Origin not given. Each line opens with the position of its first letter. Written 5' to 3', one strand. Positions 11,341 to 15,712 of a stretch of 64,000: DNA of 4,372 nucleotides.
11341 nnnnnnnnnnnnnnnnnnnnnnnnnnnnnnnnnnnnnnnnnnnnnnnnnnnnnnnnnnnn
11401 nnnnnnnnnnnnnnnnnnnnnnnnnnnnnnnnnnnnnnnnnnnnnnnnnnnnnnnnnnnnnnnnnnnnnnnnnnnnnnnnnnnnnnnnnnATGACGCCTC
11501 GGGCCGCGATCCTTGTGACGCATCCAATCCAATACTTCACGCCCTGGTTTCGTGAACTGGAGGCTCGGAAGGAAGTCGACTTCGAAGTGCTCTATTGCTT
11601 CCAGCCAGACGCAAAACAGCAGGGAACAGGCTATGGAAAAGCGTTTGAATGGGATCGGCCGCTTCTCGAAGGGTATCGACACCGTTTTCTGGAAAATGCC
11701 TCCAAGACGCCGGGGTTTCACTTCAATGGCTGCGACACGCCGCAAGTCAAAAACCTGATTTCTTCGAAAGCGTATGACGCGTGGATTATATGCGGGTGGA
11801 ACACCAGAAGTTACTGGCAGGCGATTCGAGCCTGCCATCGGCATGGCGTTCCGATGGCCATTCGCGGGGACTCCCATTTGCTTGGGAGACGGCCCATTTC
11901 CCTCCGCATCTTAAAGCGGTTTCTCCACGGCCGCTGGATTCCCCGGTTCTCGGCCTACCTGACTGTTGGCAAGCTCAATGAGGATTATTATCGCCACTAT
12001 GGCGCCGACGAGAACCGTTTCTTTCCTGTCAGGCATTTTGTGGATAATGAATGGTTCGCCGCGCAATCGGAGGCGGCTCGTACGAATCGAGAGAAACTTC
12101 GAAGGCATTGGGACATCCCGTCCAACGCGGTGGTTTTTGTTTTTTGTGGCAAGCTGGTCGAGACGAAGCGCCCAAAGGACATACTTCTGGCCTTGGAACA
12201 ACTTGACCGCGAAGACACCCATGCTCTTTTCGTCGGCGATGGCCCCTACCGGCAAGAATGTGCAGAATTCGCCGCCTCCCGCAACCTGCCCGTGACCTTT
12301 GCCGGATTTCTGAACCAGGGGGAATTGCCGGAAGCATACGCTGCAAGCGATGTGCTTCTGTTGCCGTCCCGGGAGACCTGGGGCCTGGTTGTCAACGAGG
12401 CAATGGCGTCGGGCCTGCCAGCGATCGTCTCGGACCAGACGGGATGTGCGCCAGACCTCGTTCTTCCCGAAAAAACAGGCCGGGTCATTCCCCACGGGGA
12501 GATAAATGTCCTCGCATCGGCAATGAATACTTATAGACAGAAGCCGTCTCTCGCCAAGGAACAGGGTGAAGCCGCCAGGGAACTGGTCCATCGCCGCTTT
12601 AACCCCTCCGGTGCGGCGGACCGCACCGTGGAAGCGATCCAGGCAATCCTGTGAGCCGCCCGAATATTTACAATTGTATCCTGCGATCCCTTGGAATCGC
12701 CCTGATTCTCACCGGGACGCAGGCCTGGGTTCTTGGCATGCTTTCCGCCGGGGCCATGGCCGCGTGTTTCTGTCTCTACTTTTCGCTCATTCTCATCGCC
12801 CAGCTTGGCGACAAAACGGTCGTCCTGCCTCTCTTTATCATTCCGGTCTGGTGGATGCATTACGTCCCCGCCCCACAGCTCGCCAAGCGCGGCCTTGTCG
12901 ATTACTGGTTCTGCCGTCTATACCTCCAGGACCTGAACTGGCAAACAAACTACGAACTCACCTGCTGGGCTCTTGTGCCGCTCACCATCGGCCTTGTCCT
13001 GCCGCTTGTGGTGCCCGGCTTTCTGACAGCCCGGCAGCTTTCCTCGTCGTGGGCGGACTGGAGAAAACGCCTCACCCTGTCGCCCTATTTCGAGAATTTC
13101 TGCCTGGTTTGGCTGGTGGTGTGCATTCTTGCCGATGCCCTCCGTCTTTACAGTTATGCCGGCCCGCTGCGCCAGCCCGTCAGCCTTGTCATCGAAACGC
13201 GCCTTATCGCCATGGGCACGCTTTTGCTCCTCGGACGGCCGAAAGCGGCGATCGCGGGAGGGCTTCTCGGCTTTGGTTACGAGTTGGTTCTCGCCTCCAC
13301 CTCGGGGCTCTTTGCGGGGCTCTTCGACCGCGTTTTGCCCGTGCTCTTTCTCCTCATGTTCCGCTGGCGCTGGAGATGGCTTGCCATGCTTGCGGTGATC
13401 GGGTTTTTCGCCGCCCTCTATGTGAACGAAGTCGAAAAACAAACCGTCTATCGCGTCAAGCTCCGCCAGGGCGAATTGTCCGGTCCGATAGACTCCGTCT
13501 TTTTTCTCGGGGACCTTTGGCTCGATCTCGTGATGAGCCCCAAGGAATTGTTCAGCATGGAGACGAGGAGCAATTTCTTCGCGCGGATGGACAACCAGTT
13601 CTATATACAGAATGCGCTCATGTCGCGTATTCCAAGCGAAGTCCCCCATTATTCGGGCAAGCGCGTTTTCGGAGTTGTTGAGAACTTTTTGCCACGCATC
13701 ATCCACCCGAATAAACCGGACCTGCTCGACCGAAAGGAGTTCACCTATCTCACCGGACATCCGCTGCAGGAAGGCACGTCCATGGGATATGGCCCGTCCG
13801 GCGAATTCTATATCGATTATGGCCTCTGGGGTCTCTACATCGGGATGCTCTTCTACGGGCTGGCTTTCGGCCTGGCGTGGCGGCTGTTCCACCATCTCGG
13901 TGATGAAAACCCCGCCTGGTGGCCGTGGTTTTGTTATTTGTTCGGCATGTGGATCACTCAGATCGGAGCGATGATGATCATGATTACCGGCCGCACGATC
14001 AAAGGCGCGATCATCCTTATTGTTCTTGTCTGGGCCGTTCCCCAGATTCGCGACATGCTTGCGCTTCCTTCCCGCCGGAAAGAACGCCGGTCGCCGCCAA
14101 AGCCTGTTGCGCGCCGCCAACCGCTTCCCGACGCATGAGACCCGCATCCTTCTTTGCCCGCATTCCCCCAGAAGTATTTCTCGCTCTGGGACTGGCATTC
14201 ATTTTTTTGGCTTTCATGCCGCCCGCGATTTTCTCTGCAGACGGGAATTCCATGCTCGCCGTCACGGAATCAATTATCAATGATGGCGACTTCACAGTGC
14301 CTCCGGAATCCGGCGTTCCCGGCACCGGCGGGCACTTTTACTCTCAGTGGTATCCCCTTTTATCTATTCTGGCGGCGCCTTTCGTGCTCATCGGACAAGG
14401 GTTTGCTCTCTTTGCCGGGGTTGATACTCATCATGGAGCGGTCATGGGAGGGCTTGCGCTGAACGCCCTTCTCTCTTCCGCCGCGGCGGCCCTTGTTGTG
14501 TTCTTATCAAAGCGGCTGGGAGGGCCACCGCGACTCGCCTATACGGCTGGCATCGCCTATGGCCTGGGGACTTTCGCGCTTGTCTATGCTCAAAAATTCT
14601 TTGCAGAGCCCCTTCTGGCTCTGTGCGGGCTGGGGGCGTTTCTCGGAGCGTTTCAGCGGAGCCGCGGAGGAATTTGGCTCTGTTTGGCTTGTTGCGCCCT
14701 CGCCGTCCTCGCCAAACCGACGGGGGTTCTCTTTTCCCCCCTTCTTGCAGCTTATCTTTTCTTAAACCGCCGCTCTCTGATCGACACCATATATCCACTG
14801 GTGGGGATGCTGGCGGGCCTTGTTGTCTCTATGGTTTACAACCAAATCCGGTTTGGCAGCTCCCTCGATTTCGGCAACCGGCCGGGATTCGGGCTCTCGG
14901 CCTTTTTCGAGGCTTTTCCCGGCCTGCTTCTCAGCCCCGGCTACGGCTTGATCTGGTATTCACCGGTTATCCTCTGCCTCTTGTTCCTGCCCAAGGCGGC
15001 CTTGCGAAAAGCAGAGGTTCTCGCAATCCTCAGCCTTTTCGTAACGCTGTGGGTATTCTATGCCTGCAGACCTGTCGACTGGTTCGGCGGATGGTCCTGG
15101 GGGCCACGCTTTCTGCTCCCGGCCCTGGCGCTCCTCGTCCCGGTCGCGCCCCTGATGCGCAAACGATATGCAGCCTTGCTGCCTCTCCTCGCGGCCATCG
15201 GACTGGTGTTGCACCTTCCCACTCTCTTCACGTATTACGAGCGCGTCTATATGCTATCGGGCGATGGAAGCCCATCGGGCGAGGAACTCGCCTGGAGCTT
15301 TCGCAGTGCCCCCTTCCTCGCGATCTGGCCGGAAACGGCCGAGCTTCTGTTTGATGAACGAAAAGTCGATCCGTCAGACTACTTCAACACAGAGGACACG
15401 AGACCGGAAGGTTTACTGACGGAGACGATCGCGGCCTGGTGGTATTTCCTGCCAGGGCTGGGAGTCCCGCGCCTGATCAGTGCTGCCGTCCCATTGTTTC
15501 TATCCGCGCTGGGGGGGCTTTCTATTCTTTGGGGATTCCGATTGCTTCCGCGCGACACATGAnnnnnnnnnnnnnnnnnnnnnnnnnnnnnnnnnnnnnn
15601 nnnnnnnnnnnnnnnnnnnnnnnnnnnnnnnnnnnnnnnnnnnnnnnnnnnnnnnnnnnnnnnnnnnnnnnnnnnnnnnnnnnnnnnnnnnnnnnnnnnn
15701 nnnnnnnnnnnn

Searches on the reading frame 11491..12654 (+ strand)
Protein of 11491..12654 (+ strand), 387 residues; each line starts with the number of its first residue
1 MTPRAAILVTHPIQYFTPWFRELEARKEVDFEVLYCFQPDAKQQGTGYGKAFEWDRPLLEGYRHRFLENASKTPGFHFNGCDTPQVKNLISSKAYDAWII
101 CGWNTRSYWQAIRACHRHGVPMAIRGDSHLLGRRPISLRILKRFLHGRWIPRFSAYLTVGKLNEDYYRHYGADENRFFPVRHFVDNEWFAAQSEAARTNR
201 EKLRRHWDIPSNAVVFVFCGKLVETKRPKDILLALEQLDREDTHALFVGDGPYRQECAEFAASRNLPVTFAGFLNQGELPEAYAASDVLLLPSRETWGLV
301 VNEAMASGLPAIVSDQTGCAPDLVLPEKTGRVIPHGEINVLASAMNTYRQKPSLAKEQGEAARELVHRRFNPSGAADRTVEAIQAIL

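Call 6: search_protein_families(library=pfam, proteins=[window:11491-12654:+], max_evalue=0.001)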
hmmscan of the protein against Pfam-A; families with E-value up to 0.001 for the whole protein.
window:11491-12654:+ (387 aa): 4 families
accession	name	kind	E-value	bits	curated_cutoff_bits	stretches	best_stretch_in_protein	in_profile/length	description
PF00534.26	Glycos_transf_1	-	1e-29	103.7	26.4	1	200-364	2-171/172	Glycosyl transferases group 1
PF13692.12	Glyco_trans_1_4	-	2.5e-23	83.3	27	1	215-346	3-137/142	Glycosyl transferases group 1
PF20706.3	GT4-conflict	-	4.6e-09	36.2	26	1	254-377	249-383/385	Family 4 Glycosyltransferase in conflict systems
PF13524.12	Glyco_trans_1_2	-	2.6e-06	27.9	25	1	234-376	5-139/144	Glycosyl transferase-like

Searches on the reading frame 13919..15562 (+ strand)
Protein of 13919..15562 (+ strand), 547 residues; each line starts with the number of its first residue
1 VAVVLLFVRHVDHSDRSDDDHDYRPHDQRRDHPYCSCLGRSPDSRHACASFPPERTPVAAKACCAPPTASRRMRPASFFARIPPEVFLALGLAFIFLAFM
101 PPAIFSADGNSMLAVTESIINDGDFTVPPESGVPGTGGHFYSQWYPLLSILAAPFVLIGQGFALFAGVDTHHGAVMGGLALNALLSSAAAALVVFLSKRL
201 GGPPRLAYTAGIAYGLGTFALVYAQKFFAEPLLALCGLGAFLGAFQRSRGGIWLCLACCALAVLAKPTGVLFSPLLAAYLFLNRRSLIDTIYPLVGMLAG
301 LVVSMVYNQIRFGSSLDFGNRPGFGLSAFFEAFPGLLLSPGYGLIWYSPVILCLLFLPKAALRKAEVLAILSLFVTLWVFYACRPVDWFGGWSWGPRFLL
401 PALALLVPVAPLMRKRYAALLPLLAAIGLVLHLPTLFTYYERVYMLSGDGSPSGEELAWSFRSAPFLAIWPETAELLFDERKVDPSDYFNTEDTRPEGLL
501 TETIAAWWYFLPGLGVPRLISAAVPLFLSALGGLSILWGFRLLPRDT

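Call 3: search_protein_families(library=pfam, proteins=[window:13919-15562:+], max_evalue=0.01)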
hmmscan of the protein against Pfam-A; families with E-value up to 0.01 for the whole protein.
window:13919-15562:+ (547 aa): 0 families

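Call 11: search_protein_families(library=ncbifam, proteins=[window:14135-15562:+], max_evalue=0.01)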
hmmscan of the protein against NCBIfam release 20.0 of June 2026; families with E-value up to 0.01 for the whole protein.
window:14135-15562:+ (475 aa): 1 family
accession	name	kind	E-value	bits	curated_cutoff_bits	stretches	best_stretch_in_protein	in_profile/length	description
NF047440.1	LA3751_2_3_fam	subfamily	2.6e-05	23.3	200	1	109-340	104-353/460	LA_3751/LA_3752 family putative glycosyltransferase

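Call 24: search_solved_structures(query=window:14135-15562:+, max_evalue=10)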
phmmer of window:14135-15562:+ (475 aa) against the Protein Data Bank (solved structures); distinct sequences matched with E-value up to 10: 1.
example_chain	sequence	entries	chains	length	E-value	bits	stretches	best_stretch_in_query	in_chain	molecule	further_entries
9l8z_C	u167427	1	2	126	0.46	12.5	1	275-337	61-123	The heavy chain of antibody VAC-CF22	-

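Call 26: find_homologous_proteins(query=window:14135-15562:+, max_evalue=0.00001)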
Query window:14135-15562:+ (475 aa): 120 proteins with E <= 0.00001 among 8000 candidates.
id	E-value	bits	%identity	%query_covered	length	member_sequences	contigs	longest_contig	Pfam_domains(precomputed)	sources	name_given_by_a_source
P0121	0.0e+0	1048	100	100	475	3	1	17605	-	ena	-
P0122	1.6e-92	329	42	94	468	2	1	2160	-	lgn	-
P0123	3.1e-92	328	41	95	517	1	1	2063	-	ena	-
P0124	1.7e-91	326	41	97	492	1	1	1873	PF13231.13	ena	-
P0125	8.7e-91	323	42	94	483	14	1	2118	-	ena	-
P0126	2.3e-90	322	41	94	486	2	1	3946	-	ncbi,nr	ncbi:MAG: hypothetical protein HWN51_06655 [Desulfobacterales bacterium]|nr:hypothetical protein [De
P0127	5.4e-90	321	41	94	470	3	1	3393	-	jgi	jgi:hypothetical protein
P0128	1.5e-89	319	41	95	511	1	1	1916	-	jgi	jgi:Dolichyl-phosphate-mannose-protein mannosyltransferase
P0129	3.1e-89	318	41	92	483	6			-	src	-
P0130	1.2e-88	316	40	98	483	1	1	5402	PF13231.13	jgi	jgi:hypothetical protein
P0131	1.7e-88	316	40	93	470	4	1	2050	-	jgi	jgi:hypothetical protein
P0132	3.1e-88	315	41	91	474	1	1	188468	-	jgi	jgi:hypothetical protein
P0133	4.5e-88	314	39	96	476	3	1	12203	-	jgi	-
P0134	6.3e-87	311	40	95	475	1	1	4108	-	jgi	jgi:hypothetical protein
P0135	1.3e-86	310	43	94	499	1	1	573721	-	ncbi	ncbi:MAG: hypothetical protein ACT4NX_00435 [Deltaproteobacteria bacterium]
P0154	1.1e-79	287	39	94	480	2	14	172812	-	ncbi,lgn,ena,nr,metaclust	ncbi:MAG: hypothetical protein A2268_16035 [Candidatus Raymondbacteria bacterium RifOxyA12_full_50_3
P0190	1.0e-71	261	38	92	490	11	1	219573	-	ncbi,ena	-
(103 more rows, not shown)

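Call 36: predict_structure(alignment_id=A2)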
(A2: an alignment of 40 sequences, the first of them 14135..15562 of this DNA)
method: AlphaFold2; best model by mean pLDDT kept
length: 475 residues; sequences in the alignment: 40
mean_pLDDT: 92.7   pTM: 0.93
mean pLDDT of the five models: 92.7, 91.4, 91.3, 90.7, 90.2
residues with pLDDT >= 90: 392; 70-90: 60; 50-70: 22; < 50: 1
segments of 3 or more residues with pLDDT < 50: none
pLDDT, mean of each block of 10 residues (from residue 1): 77 98 97 93 98 96 96 96 98 93 97 98 96 97 98 96 98 96 98 96 98 97 98 96 83 90 94 96 80 96 96 77 92 96 95 98 94 78 91 94 84 79 69 90 93 97 97 77
secondary structure, 60 per line:
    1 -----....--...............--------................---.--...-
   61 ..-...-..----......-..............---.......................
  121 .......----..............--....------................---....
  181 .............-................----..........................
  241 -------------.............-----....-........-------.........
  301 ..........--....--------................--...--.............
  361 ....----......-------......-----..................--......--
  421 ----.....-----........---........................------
elements in order: H6-9 H12-26 H35-50 H74-79 H81-94 H98-127 H132-145 H148-151 H158-173 H177-193 H195-210 H215-240 H254-266 H272-275 H277-284 H292-310 H313-316 H325-340 H348-364 H369-374 H382-387 H393-410 H413-418 H425-429 H435-442 H446-469

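Call 39: fold_search(model_id=the predicted structure, library=pdb)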
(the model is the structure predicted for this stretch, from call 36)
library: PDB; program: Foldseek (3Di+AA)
matches with E <= 10: 475; with E <= 0.001: 8
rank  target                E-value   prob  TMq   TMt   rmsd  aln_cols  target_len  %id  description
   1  5ezm                  1.9e-06  1.00  0.51  0.46   9.8       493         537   17  Crystal Structure of ArnT from Cupriavidus metallidurans in the apo state (released 2016-02-17)
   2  5f15                  5.2e-06  1.00  0.53  0.48  11.1       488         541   15  Crystal Structure of ArnT from Cupriavidus metallidurans bound to Undecaprenyl phosphate (released 2016-02-17)
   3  9s6t_A                8.8e-05  1.00  0.49  0.49   8.4       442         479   13  Ternary cryo-EM structure of chicken ALG12 with Dol25-PP-GlcNAc2Man7, Dol25-P-Man, and Fab (released 2026-03-18)
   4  7bvc_A                3.6e-04  1.00  0.46  0.23  17.3       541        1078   13  Cryo-EM structure of Mycobacterium smegmatis arabinosyltransferase EmbA-EmbB-AcpM2 in complex with ethambutol (released 2020-04-29)
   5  9s6u_A                4.9e-04  1.00  0.52  0.46   9.4       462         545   12  Ternary cryo-EM structure of human ALG9 with Dol25-PP-GlcNAc2Man8, Dol25-P-Man and Fab (released 2026-03-18)
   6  7e9s_A                6.6e-04  1.00  0.36  0.22  17.9       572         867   11  Archaeal oligosaccharyltransferase AglB from Archaeoglobus fulgidus in complex with an inhibitory peptide and a dolich (released 2021-09-08)
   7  9s6s_A                8.9e-04  1.00  0.48  0.43   9.6       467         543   12  Ternary cryo-EM structure of human ALG9 with Dol25-PP-GlcNAc2Man6, Dol25-P-Man and Fab (released 2026-03-18)
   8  9dlf_C                9.7e-04  1.00  0.45  0.36   7.2       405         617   16  Arabinosyltransferase AftB in complex with Fab_B3 (released 2025-06-25)
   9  7bvh_A                1.1e-03  1.00  0.43  0.23  15.8       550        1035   13  Crystal structure of arabinosyltransferase EmbC2-AcpM2 complex from Mycobacterium smegmatis complexed with di-arabinos (released 2020-04-29)
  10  7bvf_A                1.4e-03  1.00  0.45  0.22  17.8       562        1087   14  Cryo-EM structure of Mycobacterium tuberculosis arabinosyltransferase EmbA-EmbB-AcpM2 in complex with ethambutol (released 2020-04-29)
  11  6x0o                  1.5e-03  1.00  0.43  0.22  14.2       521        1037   14  Single-Particle Cryo-EM Structure of Arabinosyltransferase EmbB from Mycobacterium smegmatis (released 2020-06-10)
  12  9dlh                  1.7e-03  1.00  0.49  0.40   5.9       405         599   18  donor substrate analog-bound AftB (released 2025-06-25)
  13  7bvc_B                2.4e-03  1.00  0.47  0.24  14.7       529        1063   12  Cryo-EM structure of Mycobacterium smegmatis arabinosyltransferase EmbA-EmbB-AcpM2 in complex with ethambutol (released 2020-04-29)
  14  6s7t_A                2.5e-03  1.00  0.38  0.27  17.7       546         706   13  Cryo-EM structure of human oligosaccharyltransferase complex OST-B (released 2019-12-18)
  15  6s7o_A                3.8e-03  1.00  0.44  0.33  15.6       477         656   13  Cryo-EM structure of human oligosaccharyltransferase complex OST-A (released 2019-12-18)
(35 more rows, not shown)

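Call 46: find_encoding_contigs(protein=P0132, flank=6000, max_places=1)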
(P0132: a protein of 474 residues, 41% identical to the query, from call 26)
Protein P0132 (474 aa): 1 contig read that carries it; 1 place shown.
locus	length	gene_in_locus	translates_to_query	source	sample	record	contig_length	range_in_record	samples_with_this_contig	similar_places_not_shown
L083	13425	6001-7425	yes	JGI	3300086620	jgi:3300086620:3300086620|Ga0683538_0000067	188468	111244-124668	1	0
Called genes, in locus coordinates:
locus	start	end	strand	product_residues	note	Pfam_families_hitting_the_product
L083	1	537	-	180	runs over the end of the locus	-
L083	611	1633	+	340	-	-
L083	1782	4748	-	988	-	-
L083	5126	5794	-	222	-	-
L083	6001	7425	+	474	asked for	-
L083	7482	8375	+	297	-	PF05050:Methyltransf_21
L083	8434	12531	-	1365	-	-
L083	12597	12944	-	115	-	-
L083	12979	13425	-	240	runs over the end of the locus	-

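Call 47: find_encoding_contigs(protein=P0135, flank=6000, max_places=1)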
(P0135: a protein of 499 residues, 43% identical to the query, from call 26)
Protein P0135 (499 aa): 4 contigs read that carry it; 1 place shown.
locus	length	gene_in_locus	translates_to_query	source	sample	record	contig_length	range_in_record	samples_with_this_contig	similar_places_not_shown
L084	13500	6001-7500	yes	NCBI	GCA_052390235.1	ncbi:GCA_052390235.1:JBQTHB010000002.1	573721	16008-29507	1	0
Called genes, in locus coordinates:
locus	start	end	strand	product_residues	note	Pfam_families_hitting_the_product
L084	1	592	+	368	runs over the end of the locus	PF05103:DivIVA, PF28068:Scy (faint)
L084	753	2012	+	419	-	-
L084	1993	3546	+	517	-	PF00226:DnaJ, PF01476:LysM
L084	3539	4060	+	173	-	PF02357:NusG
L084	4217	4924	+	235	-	PF13489:Methyltransf_23, PF08241:Methyltransf_11 (weak), PF08242:Methyltransf_12, PF13649:Methyltransf_25 (weak)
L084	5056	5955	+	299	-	PF00535:Glycos_transf_2, PF10111:Glyco_tranf_2_2 (weak), PF13641:Glyco_tranf_2_3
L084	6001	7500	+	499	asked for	-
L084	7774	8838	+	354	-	PF00483:NTP_transferase, PF12804:NTP_transf_3, PF25084:LbH_EIF2B (weak), PF25087:GMPPB_C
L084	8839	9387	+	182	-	PF00908:dTDP_sugar_isom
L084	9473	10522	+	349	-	PF01073:3Beta_HSD, PF01370:Epimerase, PF02719:Polysacc_synt_2, PF04321:RmlD_sub_bind, PF07993:NAD_binding_4, PF13460:NAD_binding_10, PF16363:GDP_Man_Dehyd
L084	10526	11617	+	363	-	PF01757:Acyl_transf_3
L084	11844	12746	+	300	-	PF02475:TRM5-TYW2_MTfase (weak), PF05050:Methyltransf_21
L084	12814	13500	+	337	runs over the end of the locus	PF01370:Epimerase, PF16363:GDP_Man_Dehyd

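Call 48: find_encoding_contigs(protein=P0154, flank=6000, max_places=1)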
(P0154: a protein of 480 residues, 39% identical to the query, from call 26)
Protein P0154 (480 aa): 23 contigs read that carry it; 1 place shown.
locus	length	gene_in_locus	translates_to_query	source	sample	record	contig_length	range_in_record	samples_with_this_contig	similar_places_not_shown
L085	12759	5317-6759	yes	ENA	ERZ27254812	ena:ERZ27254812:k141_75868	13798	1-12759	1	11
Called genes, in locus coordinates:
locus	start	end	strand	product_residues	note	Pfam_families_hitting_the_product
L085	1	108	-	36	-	?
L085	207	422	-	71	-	-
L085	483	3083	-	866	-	PF01624:MutS_I, PF05188:MutS_II, PF05192:MutS_III, PF05190:MutS_IV, PF00488:MutS_V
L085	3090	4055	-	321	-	PF04079:SMC_ScpB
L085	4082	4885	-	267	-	PF02616:SMC_ScpA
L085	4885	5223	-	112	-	PF01740:STAS, PF13466:STAS_2 (weak)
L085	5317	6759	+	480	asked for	-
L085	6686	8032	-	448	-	PF02878:PGM_PMM_I, PF02879:PGM_PMM_II, PF02880:PGM_PMM_III, PF00408:PGM_PMM_IV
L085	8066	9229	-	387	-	PF00989:PAS, PF08448:PAS_4 (weak), PF12860:PAS_7 (faint), PF13426:PAS_9, PF00990:GGDEF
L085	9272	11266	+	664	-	PF13424:TPR_12 (faint), PF07719:TPR_2 (faint), PF13174:TPR_6 (faint), PF13428:TPR_14 (faint), PF13432:TPR_16 (faint), PF14559:TPR_19 (weak)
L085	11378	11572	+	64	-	-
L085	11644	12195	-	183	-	-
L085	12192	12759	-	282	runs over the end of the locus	PF00535:Glycos_transf_2, PF10111:Glyco_tranf_2_2, PF13641:Glyco_tranf_2_3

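Call 49: find_encoding_contigs(protein=P0190, flank=6000, max_places=1)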
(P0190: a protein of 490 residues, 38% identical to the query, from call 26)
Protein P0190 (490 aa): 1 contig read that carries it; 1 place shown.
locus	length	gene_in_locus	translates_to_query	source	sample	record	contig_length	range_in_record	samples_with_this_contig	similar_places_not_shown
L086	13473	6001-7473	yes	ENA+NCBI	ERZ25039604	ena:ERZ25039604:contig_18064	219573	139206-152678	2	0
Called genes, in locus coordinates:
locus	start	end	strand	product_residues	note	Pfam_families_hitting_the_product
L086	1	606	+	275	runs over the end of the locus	PF09684:Tail_P2_I (weak)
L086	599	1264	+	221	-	-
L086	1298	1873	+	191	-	PF21882:Gp53-like_C (weak)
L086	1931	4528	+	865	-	PF12708:Pect-lyase_RHGA_epim (weak), PF13385:Laminin_G_3 (weak)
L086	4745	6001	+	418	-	PF09594:GT87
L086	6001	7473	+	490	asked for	-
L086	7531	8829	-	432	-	PF00924:MS_channel_2nd (faint)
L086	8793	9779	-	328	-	-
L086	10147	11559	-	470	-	PF03951:Gln-synt_N, PF00120:Gln-synt_C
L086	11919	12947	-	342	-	PF07854:DUF1646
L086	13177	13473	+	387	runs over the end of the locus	PF02771:Acyl-CoA_dh_N, PF02770:Acyl-CoA_dh_M, PF00441:Acyl-CoA_dh_1, PF08028:Acyl-CoA_dh_2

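Call 51: find_related_loci(query=A2, collection=metagenome_contigs, flank=10000)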
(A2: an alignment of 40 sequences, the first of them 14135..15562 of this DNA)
Query A2 (475 aa) in metagenome_contigs; peptide patterns used: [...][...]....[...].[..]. (x = any residue, [..] = any of these).
521 stretches matched a pattern; 441 encode a relative of the query (tblastn E <= 1e-3); the best 80 are kept; 80 distinct loci.
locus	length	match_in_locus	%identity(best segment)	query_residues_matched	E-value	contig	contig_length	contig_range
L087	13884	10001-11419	40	8-471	2e-94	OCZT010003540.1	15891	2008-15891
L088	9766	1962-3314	39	16-460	1e-90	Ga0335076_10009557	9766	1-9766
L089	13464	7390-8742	40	8-450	4e-90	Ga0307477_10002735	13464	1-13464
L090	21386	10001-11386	40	14-470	2e-89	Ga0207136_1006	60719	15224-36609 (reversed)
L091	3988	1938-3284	41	7-452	1e-89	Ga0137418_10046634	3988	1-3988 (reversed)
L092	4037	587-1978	39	16-473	2e-89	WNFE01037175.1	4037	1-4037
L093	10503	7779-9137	40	14-460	4e-88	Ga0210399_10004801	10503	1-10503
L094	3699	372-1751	40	12-464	5e-89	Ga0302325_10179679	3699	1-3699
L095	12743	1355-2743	42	10-462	5e-88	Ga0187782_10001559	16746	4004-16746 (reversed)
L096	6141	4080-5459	40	12-464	2e-88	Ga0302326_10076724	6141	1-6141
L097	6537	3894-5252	40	14-460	8e-88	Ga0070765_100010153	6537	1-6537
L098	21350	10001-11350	39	16-459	6e-88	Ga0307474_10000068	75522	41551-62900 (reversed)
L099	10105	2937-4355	37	1-470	1e-87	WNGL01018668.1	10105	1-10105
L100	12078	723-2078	41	14-460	3e-87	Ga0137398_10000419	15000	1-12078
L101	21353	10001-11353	39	16-460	1e-87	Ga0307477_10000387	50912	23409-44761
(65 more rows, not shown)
